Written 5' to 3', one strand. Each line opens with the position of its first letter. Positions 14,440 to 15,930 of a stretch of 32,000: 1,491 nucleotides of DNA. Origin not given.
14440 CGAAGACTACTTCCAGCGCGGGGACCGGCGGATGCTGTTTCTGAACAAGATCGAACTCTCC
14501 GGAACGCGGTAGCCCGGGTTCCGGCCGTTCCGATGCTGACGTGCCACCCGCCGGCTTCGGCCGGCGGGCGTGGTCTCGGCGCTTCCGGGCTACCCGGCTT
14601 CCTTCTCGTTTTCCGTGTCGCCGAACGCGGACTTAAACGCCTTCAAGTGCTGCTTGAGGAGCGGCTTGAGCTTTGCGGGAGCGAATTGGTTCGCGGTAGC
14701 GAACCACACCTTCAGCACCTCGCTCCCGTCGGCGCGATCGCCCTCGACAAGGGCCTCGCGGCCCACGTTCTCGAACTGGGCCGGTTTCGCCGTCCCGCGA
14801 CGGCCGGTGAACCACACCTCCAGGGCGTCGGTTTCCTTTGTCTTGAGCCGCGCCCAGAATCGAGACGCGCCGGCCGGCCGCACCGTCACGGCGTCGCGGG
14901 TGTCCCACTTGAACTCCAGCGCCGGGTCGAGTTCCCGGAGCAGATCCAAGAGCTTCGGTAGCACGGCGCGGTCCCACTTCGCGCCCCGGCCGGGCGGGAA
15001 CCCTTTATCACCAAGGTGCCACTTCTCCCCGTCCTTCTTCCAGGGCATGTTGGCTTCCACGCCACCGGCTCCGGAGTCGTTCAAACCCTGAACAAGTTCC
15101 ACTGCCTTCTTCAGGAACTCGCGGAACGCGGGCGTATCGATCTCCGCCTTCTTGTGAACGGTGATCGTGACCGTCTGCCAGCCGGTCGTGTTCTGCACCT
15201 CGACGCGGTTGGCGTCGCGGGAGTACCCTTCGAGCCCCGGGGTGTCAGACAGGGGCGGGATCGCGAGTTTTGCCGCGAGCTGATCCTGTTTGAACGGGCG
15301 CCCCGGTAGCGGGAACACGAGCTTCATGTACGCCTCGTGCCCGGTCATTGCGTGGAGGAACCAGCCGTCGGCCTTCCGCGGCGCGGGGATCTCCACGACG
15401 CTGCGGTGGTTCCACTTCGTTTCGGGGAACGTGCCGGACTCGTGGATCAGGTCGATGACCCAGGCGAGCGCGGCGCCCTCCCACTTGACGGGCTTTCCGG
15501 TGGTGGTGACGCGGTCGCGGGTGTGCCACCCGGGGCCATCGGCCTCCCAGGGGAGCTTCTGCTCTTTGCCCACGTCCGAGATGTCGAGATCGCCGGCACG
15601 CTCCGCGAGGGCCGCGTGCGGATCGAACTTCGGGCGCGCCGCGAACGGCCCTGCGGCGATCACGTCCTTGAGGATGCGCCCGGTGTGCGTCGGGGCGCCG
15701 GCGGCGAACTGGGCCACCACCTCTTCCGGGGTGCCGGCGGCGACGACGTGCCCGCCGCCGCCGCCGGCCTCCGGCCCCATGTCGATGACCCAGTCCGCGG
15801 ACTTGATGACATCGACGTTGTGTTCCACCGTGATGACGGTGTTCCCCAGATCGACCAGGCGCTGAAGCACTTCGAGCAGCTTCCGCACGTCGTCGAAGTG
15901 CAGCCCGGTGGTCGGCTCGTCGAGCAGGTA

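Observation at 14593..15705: Unassigned, internally duplicated ~145-aa domain appended to the UvrA fusion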

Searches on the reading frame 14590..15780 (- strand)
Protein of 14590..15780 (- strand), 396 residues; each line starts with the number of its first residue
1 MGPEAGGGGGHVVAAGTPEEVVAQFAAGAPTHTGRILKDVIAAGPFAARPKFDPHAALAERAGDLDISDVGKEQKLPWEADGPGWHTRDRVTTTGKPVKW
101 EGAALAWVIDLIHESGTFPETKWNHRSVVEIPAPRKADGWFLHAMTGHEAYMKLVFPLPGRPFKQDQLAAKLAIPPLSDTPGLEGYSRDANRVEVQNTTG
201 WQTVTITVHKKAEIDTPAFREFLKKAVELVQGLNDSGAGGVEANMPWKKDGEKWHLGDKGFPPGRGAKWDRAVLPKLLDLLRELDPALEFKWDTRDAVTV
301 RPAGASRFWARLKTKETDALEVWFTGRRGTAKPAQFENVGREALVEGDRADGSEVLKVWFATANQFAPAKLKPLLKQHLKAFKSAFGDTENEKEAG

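Call 4: search_protein_families(library=pfam, proteins=[window:14590-15780:-], max_evalue=1)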
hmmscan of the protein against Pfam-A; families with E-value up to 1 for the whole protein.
window:14590-15780:- (396 aa): 0 families

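Call 5: search_protein_families(library=ncbifam, proteins=[window:14590-15780:-], max_evalue=1)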
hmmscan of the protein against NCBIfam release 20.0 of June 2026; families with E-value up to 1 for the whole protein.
window:14590-15780:- (396 aa): 2 families
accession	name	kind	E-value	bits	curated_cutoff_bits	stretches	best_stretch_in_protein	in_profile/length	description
NF001503.0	PRK00349.1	equivalog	0.00021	19.5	1147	1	1-41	905-941/943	excinuclease ABC subunit UvrA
TIGR00630.1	uvra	equivalog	0.18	9.9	729.8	1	1-21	903-923/924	excinuclease ABC subunit UvrA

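Call 7: search_solved_structures(query=window:14593-15705:-, max_evalue=10, show_alignments=2)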
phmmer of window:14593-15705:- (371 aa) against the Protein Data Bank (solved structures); distinct sequences matched with E-value up to 10: 4.
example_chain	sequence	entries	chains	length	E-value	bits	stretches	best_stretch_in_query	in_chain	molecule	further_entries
2y88_A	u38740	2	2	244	0.094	15.1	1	192-276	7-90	PHOSPHORIBOSYL ISOMERASE A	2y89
2y85_A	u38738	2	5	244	0.13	14.6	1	198-276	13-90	PHOSPHORIBOSYL ISOMERASE A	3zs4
5e9p_A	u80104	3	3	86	0.19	14.1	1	48-122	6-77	Cellulase, glycosyl hydrolase family 5, TPS linker, domain X | Glycosyl hydrolase family 5 cellulase CBM64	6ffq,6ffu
5e9o_A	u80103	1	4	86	1.1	11.5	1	48-122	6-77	Cellulase, glycosyl hydrolase family 5, TPS linker, domain X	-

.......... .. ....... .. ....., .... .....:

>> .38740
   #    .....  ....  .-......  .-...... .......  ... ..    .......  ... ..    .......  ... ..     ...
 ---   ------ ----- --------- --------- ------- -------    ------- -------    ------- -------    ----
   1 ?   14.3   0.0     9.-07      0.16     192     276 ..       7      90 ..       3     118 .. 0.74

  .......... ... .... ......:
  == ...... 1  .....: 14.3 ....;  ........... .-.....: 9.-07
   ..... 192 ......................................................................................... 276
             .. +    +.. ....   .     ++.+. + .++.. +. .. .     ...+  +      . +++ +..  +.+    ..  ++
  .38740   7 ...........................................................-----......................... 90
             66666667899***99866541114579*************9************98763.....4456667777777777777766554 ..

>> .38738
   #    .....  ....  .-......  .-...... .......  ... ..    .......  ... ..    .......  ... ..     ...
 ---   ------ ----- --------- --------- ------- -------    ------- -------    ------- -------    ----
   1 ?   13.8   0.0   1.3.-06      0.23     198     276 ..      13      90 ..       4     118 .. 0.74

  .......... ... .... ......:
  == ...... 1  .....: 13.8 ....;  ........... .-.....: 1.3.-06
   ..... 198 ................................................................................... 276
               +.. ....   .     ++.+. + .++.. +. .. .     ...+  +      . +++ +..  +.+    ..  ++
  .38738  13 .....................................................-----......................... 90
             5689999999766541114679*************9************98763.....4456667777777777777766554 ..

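Call 8: find_homologous_proteins(query=window:14593-15705:-, max_evalue=0.001)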
Query window:14593-15705:- (371 aa): 115 proteins with E <= 0.001 among 8000 candidates.
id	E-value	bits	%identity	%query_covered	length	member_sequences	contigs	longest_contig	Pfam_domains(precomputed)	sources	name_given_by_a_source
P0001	1.4e-185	635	76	100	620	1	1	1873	-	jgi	-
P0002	2.1e-184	631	75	99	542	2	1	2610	-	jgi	jgi:excinuclease ABC subunit A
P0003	4.1e-182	624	73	100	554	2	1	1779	-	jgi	jgi:excinuclease ABC subunit A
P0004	1.2e-171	589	70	99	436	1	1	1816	-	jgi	jgi:excinuclease ABC subunit A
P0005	2.2e-169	582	70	100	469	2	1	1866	-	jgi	jgi:excinuclease ABC subunit A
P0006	3.6e-163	561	68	97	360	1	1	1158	-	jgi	jgi:excinuclease ABC subunit A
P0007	8.8e-163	560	66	100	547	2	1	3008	-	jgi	jgi:excinuclease ABC subunit A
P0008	8.3e-161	554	71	89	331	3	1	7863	-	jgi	jgi:excinuclease ABC subunit A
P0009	7.6e-156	537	85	73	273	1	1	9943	-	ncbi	ncbi:MAG TPA: excinuclease ABC subunit A, partial [Gemmata sp.]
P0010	1.2e-149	517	65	89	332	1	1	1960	-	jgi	jgi:excinuclease ABC subunit A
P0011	1.7e-146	506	68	87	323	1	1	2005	-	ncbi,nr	ncbi:MAG TPA: excinuclease ABC subunit A, partial [Gemmata sp.]|nr:excinuclease ABC subunit A [Gemma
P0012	2.1e-142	493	61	98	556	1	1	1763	-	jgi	jgi:excinuclease ABC subunit A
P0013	8.4e-139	481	70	81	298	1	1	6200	-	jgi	jgi:excinuclease ABC subunit A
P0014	1.4e-136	474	69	82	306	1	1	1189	-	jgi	jgi:excinuclease ABC subunit A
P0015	4.4e-135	469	69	78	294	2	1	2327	-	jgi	jgi:excinuclease ABC subunit A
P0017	4.2e-126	439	64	78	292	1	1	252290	-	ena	-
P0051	4.6e-99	350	48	94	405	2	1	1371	-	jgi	jgi:excinuclease ABC subunit A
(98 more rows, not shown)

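Call 13: find_encoding_contigs(protein=P0017, flank=8000, max_places=3)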
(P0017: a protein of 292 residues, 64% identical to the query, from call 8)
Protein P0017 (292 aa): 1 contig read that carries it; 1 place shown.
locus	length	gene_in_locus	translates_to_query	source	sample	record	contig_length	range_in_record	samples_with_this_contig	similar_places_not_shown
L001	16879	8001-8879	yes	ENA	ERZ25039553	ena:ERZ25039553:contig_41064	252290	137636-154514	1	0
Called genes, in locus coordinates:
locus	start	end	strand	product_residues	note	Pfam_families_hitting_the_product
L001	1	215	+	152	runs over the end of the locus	-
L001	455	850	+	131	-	PF05685:Uma2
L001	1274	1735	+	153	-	-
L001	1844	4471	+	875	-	PF00005:ABC_tran (faint), PF03193:RsgA_GTPase (faint), PF13191:AAA_16 (faint), PF13555:AAA_29 (faint), PF20703:nSTAND1 (faint), PF17760:UvrA_inter, PF17755:UvrA_DNA-bind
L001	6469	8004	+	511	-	PF00005:ABC_tran (faint), PF13304:AAA_21 (faint)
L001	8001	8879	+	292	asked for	-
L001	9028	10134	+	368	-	-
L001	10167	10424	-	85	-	-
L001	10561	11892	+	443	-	PF08448:PAS_4 (faint), PF13188:PAS_8 (faint), PF00158:Sigma54_activat, PF14532:Sigma54_activ_2, PF25601:AAA_lid_14, PF02954:HTH_8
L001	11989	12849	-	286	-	PF13714:PEP_mutase, PF00463:ICL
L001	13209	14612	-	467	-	PF01408:GFO_IDH_MocA, PF19051:GFO_IDH_MocA_C2, PF22725:GFO_IDH_MocA_C3 (faint)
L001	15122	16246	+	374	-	-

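Call 16: find_related_loci(query=A1, collection=genome_contigs, flank=10000)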
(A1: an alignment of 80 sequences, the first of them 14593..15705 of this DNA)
Query A1 (371 aa) in genome_contigs; peptide patterns used: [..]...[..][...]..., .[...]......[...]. (x = any residue, [..] = any of these).
600 stretches matched a pattern (row limit reached: there are more); 552 encode a relative of the query (tblastn E <= 1e-3); the best 80 are kept; 80 distinct loci.
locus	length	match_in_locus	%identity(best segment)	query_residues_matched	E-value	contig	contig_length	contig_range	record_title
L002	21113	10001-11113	98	1-371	0e+0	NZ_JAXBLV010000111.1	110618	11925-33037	Gemmata algarum strain JC673 JC673_contig_111, whole genome shotgun sequence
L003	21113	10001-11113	82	2-371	0e+0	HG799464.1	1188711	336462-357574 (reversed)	Gemmata sp. IIL30 genomic scaffold, scaffold00003, whole genome shotgun sequence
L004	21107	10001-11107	79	2-371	0e+0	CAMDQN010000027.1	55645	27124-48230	MAG: Singulisphaera sp. GP187 isolate TrH-25oct19-98 genome assembly, contig: TrH-25oct19-C849, whole genome shotgun seq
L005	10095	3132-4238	78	2-371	0e+0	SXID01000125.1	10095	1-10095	MAG: Planctomycetia bacterium isolate F1-120-MAGs040 F1-120__c392052, whole genome shotgun sequence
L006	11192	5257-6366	77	2-371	0e+0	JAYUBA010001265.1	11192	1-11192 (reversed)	MAG: Frigoriglobus sp. isolate GFS_6685 GFS_6685_1264, whole genome shotgun sequence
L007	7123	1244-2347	73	3-371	0e+0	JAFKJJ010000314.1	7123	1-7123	MAG: Planctomycetota bacterium isolate SCN18_26_2_15_R2_P_68_10 SCN18_26_2_15_R2_P_scaffold_4004, whole genome shotgun s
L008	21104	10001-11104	70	2-371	9e-176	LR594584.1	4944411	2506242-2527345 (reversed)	Gemmataceae bacterium isolate CJuql4 genome assembly, scaffold: Scf2, whole genome shotgun sequence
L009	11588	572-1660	70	2-364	2e-174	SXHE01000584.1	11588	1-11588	MAG: Planctomycetia bacterium isolate F1-120-MAGs012 F1-120__c594681, whole genome shotgun sequence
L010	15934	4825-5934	70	2-371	2e-173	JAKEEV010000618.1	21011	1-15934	MAG: Planctomycetia bacterium isolate PMV_1_maxbin.004 PMV_1_maxbin.004.k101_497036, whole genome shotgun sequence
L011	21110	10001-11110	67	2-371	2e-173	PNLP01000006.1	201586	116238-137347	MAG: Planctomycetaceae bacterium isolate DS2.012 DS2_1000028_201586, whole genome shotgun sequence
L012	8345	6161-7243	70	2-362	2e-170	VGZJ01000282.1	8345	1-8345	MAG: Planctomycetota bacterium isolate K_Offshore_80m_m2_185 K_Offshore_80m_m2_185_Ga0194132_10016362, whole genome shot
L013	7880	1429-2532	67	3-371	8e-169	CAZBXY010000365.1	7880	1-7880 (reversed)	MAG TPA_asm: uncultured Frigoriglobus sp. isolate SRP287051_co2_76 genome assembly, contig: NODE_14622_length_7880_cov_1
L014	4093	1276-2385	65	2-371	2e-173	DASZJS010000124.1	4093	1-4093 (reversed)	MAG TPA_asm: Gemmata sp. isolate SMAG_U6635 k141_5904311, whole genome shotgun sequence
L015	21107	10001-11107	70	2-371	5e-164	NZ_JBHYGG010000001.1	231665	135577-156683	MAG: Gemmata sp. isolate SAMS01UC_bin-009 SAMS01UC_bin-009_c1, whole genome shotgun sequence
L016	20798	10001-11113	65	1-371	4e-162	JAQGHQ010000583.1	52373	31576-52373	MAG: Gemmataceae bacterium isolate RYN_437 scaffold_399541, whole genome shotgun sequence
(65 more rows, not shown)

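Call 21: predict_structure(alignment_id=A1)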
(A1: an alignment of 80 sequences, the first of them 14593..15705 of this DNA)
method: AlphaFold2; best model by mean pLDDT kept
length: 371 residues; sequences in the alignment: 80
mean_pLDDT: 92.4   pTM: 0.66
mean pLDDT of the five models: 92.4, 91.9, 91.4, 91.4, 91.4
residues with pLDDT >= 90: 289; 70-90: 64; 50-70: 14; < 50: 4
segments of 3 or more residues with pLDDT < 50: 369-371
pLDDT, mean of each block of 10 residues (from residue 1): 73 89 89 86 88 96 95 97 98 96 96 94 97 97 97 93 88 96 98 98 89 72 91 93 97 98 95 96 97 98 96 95 92 97 97 96 63 43
secondary structure, 60 per line:
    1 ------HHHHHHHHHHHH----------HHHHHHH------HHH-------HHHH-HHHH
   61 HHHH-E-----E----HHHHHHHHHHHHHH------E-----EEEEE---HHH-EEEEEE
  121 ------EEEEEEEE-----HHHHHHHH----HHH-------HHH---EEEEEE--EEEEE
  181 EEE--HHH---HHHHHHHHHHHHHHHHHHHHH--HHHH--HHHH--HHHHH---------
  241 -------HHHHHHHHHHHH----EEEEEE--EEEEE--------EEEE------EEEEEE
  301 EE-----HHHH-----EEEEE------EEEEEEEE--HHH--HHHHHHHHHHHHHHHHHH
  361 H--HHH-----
elements in order: H7-18 H29-35 H52-55 H57-64 H77-90 E103-107 E115-120 E127-134 H140-147 E168-173 E176-183 H192-212 H215-218 H221-224 H227-231 H248-259 E264-269 E272-276 E285-288 E295-302 H308-311 E317-321 E328-335 H343-361

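Call 24: fold_search(model_id=the predicted structure, library=pdb)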
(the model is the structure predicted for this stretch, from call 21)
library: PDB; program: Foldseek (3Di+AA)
matches with E <= 10: 1145; with E <= 0.001: 2
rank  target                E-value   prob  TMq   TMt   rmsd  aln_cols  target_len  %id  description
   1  7jsr_B                3.0e-04  0.69  0.14  0.05  15.6       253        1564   13  Crystal structure of the large glutamate dehydrogenase composed of 180 kDa subunits from Mycobacterium smegmatis (released 2021-06-09)
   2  7jsr_A                3.4e-04  0.77  0.14  0.05  15.5       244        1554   13  Crystal structure of the large glutamate dehydrogenase composed of 180 kDa subunits from Mycobacterium smegmatis (released 2021-06-09)
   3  3eh8_A                3.4e-03  0.23  0.12  0.16  21.4       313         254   12  Crystal structure of Y2 I-AniI variant (F13Y/S111Y)/DNA complex with calcium (released 2009-01-13)
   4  6w17_D                5.5e-03  0.33  0.15  0.17  19.5       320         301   11  Structure of Dip1-activated Arp2/3 complex with nucleated actin filament (released 2020-08-12)
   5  6w18_D                9.3e-03  0.28  0.15  0.18  18.3       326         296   12  Structure of S. pombe Arp2/3 complex in inactive state (released 2020-08-12)
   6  7rcg_A                1.2e-02  0.16  0.11  0.13  23.7       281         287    8  I-OnuI_e-hPD1-f final stage reengineered variant of I-OnuI (released 2022-06-29)
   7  1b7y_B                1.3e-02  0.13  0.11  0.06  21.1       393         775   11  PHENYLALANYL TRNA SYNTHETASE COMPLEXED WITH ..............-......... (released 2000-01-26)
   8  4rf8_B                1.4e-02  0.25  0.15  0.10  16.8       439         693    8  Crystal structure of double-domain arginine kinase from Anthopleura japonicas in complex with ADP (released 2015-04-08)
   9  2dch                  1.5e-02  0.21  0.12  0.19  23.3       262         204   10  Crystal structure of archaeal intron-encoded homing endonuclease I-Tsp061I (released 2006-07-06)
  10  9c7n_B                2.1e-02  0.97  0.15  0.47   5.1        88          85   14  Crystal Structure of the GL3 ACT-like Domain (released 2025-10-08)
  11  3uvf_A                2.3e-02  0.18  0.12  0.16  21.6       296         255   12  Expanding LAGALIDADG endonuclease scaffold diversity by rapidly surveying evolutionary sequence space (released 2012-02-29)
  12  2plg_A                2.4e-02  0.51  0.15  0.27  10.8       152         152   12  Crystal structure of T110839 protein from Synechococcus elongatus (released 2007-05-01)
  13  5akm_F                2.5e-02  0.28  0.11  0.21  20.0       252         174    8  THE CRYSTAL STRUCTURE OF I-DMOI G20S IN COMPLEX WITH ITS TARGET DNA IN THE PRESENCE OF 2MM MG (released 2015-06-17)
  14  9c7n_D                2.9e-02  0.94  0.15  0.47   5.2        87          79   14  Crystal Structure of the GL3 ACT-like Domain (released 2025-10-08)
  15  2xga_B                3.0e-02  0.87  0.19  0.41   8.2       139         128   16  MTSL spin-labelled Shigella Flexneri Spa15 (released 2010-12-01)
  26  1kaf_D                4.3e-02  0.94  0.20  0.56   5.6       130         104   10  DNA Binding Domain Of The Phage T4 Transcription Factor MotA (AA105-211) (released 2001-11-21)
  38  1kaf_E                6.2e-02  0.90  0.20  0.55   5.7       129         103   10  DNA Binding Domain Of The Phage T4 Transcription Factor MotA (AA105-211) (released 2001-11-21)
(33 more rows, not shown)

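Call 25: search_protein_families(library=pfam, alignment_id=A1, max_evalue=1)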
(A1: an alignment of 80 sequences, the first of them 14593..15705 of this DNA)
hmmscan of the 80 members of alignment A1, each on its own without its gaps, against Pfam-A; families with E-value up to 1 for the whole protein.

A. member 1, window:14593-15705:- (371 aa): 0 families

B. families by the number of members that match (of 80 scanned): 27 families (the first 25 are shown)
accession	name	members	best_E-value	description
PF13304.12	AAA_21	22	1.8e-06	AAA domain, putative AbiEii toxin, Type IV TA system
PF00005.33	ABC_tran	22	1.3e-05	ABC transporter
PF00684.25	DnaJ_CXXCXGXG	7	0.0037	DnaJ central domain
PF14258.12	DUF4350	6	0.017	Domain of unknown function (DUF4350)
PF22039.1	HUTI_composite_bact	6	0.035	Imidazolonepropionase-like composite domain, bacteria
PF13565.12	HTH_32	4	0.0026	Homeodomain-like domain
PF02463.25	SMC_N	3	0.016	RecF/RecN/SMC N terminal domain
PF13801.11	Metal_resist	3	0.05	Heavy-metal resistance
PF12399.14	BCA_ABC_TP_C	2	0.13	Branched-chain amino acid ATP-binding cassette transporter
PF18388.6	ATG29_N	1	0.0093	Atg29 N-terminal domain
PF20656.2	MS_N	1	0.016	Malate synthase, N-terminal domain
PF06832.18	BiPBP_C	1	0.022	Penicillin-Binding Protein C-terminus Family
PF19679.4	DUF6181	1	0.046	Family of unknown function (DUF6181)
PF24484.1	ADAMTSL1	1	0.048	ADAMTSL1 domain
PF04095.22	NAPRTase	1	0.056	Nicotinate phosphoribosyltransferase (NAPRTase) family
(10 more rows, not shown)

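Call 58: fold_search(model_id=the predicted structure, library=viral)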
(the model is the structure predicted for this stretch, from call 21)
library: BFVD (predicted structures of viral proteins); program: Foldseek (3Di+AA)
matches with E <= 10: 925; with E <= 0.001: 1
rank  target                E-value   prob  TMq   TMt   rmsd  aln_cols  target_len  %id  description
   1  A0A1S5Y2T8            9.2e-04  0.77  0.19  0.21  19.4       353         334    9  Uncharacterized protein [uncultured archaeal virus]
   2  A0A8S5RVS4            1.0e-03  1.00  0.20  0.49   5.1       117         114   11  Uncharacterized protein [Siphoviridae sp. ctHip2]
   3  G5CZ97                5.4e-03  0.25  0.12  0.15  24.5       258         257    8  E4 34K [Equine adenovirus A serotype 1]
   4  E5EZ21                6.5e-03  0.97  0.20  0.33   8.3       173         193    9  (no name in the UniProt tables at hand)
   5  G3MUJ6                8.2e-03  0.95  0.21  0.42  10.8       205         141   10  Activator of middle period transcription [Escherichia phage Bp7]
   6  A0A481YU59            1.1e-02  0.21  0.12  0.15  25.6       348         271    9  Intein splicing domain protein [Marseillevirus LCMAC101]
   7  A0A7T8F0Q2            1.2e-02  0.72  0.21  0.33  15.7       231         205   10  (no name in the UniProt tables at hand)
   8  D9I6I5                1.5e-02  0.77  0.19  0.32  13.7       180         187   12  MotA activator of middle period transcription [Acinetobacter phage 133]
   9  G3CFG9                2.4e-02  0.63  0.16  0.34   9.3       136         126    9  Uncharacterized protein [Escherichia phage vB_EcoP_24B]
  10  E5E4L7                2.7e-02  0.69  0.21  0.33  16.2       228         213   13  MotA activator of middle period transcription [Acinetobacter phage Acj61]
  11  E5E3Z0                2.7e-02  0.38  0.20  0.27  13.3       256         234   14  Uncharacterized protein [Acinetobacter phage Acj61]
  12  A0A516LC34            3.2e-02  0.12  0.14  0.08  24.1       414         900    8  (no name in the UniProt tables at hand)
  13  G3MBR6                3.4e-02  0.80  0.19  0.38   6.6       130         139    9  Gp200 [Bacillus phage G]
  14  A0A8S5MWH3            3.8e-02  0.90  0.21  0.37  10.5       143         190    8  Uncharacterized protein [Siphoviridae sp. ctsBB38]
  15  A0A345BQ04            4.3e-02  0.11  0.12  0.12  27.0       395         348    9  (no name in the UniProt tables at hand)
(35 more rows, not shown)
